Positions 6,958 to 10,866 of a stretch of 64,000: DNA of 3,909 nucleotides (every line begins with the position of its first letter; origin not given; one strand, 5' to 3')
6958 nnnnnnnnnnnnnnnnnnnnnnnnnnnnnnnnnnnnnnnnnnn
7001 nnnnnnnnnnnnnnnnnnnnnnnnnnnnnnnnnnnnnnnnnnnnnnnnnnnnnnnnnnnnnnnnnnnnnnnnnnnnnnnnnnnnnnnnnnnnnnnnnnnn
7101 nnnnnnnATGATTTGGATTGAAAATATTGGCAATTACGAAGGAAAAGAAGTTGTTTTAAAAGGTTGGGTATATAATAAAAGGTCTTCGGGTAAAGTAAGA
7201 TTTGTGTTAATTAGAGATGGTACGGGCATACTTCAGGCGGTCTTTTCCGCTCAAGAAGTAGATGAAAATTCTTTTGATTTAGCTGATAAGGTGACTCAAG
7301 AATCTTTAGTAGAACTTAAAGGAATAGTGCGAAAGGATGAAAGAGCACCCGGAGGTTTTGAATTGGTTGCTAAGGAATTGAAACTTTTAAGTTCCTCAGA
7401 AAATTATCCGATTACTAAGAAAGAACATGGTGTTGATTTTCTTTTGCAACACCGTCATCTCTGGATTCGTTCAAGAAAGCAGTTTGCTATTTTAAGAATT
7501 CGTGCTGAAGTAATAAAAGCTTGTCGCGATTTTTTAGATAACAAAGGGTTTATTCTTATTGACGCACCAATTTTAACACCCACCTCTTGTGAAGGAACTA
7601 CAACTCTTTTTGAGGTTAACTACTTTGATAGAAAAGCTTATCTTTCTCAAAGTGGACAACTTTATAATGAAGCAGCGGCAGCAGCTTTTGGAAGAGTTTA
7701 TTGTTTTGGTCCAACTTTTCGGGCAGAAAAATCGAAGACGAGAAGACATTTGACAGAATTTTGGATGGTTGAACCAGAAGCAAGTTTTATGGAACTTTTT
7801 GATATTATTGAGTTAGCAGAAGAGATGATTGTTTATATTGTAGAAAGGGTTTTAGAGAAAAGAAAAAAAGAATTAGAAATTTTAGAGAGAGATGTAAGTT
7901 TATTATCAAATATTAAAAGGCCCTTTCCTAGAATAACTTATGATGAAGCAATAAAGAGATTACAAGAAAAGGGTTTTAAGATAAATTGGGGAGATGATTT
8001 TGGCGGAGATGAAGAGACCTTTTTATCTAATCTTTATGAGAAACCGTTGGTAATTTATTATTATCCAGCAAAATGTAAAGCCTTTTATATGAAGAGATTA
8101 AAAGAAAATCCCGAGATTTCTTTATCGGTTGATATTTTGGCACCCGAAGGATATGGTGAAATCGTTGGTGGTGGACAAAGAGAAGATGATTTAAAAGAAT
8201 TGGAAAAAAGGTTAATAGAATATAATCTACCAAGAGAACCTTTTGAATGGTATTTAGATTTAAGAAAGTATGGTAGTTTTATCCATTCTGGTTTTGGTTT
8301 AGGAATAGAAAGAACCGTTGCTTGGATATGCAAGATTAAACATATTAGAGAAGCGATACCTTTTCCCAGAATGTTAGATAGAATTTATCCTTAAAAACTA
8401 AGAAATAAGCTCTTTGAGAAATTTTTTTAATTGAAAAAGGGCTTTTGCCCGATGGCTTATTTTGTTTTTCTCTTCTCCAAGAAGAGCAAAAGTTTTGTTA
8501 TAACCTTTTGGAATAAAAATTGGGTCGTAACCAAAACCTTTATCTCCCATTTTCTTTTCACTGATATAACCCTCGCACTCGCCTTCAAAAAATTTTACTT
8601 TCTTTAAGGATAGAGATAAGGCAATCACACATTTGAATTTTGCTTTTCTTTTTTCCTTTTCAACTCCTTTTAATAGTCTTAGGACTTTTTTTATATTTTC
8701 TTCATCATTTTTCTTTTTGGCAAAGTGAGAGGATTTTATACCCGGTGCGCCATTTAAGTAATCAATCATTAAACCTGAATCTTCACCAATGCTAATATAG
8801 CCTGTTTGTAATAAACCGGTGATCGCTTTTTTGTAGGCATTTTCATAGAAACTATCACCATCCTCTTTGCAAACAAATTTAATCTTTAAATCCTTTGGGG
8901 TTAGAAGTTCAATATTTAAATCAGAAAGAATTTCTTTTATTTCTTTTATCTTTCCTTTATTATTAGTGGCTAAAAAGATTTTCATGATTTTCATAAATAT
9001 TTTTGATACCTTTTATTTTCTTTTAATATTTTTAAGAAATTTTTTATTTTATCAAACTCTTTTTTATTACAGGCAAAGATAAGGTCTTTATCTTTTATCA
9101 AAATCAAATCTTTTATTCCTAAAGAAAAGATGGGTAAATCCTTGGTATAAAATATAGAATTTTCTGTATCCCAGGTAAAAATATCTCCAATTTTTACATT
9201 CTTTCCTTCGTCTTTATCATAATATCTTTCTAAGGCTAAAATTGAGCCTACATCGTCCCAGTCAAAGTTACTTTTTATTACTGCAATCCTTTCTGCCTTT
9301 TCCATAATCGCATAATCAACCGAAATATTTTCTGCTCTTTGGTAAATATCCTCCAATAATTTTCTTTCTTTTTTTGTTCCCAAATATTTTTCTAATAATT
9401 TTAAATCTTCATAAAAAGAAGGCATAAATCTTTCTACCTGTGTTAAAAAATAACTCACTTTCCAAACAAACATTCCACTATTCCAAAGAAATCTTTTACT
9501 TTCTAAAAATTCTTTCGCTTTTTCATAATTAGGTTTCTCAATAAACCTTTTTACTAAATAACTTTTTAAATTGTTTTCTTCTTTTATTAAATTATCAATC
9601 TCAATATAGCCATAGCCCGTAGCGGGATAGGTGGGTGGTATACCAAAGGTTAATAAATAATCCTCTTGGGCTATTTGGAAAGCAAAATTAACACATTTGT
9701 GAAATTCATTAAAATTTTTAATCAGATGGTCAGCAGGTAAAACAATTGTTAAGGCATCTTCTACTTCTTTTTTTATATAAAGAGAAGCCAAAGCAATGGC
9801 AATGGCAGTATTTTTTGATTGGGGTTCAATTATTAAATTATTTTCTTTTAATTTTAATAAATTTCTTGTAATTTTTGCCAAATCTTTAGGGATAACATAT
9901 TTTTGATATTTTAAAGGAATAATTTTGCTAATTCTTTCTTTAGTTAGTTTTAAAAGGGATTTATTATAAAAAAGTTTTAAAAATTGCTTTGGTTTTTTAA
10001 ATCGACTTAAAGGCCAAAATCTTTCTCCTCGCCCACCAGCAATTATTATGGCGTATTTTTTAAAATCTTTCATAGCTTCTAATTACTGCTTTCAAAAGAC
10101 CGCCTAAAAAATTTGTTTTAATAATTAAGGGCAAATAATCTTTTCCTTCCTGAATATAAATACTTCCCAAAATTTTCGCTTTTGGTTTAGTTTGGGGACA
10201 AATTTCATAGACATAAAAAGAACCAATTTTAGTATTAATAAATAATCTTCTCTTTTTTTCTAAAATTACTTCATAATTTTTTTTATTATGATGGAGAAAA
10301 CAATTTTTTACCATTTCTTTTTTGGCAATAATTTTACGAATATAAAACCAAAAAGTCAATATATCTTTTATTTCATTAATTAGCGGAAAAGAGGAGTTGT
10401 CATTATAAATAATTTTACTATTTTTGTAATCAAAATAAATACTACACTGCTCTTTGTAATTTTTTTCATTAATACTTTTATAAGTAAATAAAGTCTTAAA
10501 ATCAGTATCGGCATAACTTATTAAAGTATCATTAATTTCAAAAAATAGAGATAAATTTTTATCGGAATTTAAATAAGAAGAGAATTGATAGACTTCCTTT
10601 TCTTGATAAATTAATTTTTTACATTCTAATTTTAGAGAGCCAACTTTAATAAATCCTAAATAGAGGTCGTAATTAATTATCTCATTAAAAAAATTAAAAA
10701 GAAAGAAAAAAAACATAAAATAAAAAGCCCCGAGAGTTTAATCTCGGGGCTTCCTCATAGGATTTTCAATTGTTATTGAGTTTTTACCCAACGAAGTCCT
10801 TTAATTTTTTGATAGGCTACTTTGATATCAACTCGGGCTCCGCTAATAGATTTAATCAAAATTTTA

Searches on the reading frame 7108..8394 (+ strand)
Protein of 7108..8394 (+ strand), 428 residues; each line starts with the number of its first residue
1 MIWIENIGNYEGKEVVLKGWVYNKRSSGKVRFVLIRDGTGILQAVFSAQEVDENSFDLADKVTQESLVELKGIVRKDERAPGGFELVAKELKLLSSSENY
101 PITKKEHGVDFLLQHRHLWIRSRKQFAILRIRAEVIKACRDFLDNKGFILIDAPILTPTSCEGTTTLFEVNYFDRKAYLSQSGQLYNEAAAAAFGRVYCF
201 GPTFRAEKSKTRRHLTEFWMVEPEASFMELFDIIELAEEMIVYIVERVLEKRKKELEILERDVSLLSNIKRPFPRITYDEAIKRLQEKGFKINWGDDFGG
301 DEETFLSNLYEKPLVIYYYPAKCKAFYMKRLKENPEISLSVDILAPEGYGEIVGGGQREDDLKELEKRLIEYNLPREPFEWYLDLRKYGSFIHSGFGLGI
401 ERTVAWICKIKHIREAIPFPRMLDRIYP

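Call 78: search_protein_families(library=pfam, proteins=[window:7108-8394:+], max_evalue=0.00001)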
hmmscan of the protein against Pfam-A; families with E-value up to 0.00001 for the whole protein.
window:7108-8394:+ (428 aa): 2 families
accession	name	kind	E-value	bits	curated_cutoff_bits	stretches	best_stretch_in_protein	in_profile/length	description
PF00152.25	tRNA-synt_2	-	5.1e-74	249.5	25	1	110-422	3-307/308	tRNA synthetases class II (D, K and N)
PF01336.31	tRNA_anti-codon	-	5.3e-17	62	27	1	15-94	1-75/75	OB-fold nucleic acid binding domain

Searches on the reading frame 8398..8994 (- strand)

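Call 78: search_protein_families(library=pfam, proteins=[window:8398-8994:-], max_evalue=0.00001)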
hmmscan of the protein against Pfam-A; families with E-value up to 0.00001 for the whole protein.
window:8398-8994:- (198 aa): 1 family
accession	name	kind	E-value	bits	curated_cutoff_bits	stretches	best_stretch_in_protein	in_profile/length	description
PF01725.21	Ham1p_like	-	4e-60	203.3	22.5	1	6-192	1-186/186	Ham1 family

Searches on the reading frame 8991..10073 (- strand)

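Call 78: search_protein_families(library=pfam, proteins=[window:8991-10073:-], max_evalue=0.00001)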
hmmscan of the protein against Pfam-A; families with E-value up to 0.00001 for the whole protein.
window:8991-10073:- (360 aa): 2 families
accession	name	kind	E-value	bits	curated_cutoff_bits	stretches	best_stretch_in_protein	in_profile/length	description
PF00483.29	NTP_transferase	-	8.8e-38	130.7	21.2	1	8-286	2-240/245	Nucleotidyl transferase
PF22640.1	ManC_GMP_beta-helix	-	2e-06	28.1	27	1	301-348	6-53/55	MannoseP isomerase/GMP-like beta-helix domain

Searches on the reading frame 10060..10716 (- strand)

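Call 78: search_protein_families(library=pfam, proteins=[window:10060-10716:-], max_evalue=0.00001)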
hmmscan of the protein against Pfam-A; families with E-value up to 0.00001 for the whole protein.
window:10060-10716:- (218 aa): 1 family
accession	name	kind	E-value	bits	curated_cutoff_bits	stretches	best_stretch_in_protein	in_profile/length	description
PF11306.15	DUF3108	-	4.5e-16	59.7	26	1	15-210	1-206/209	Protein of unknown function (DUF3108)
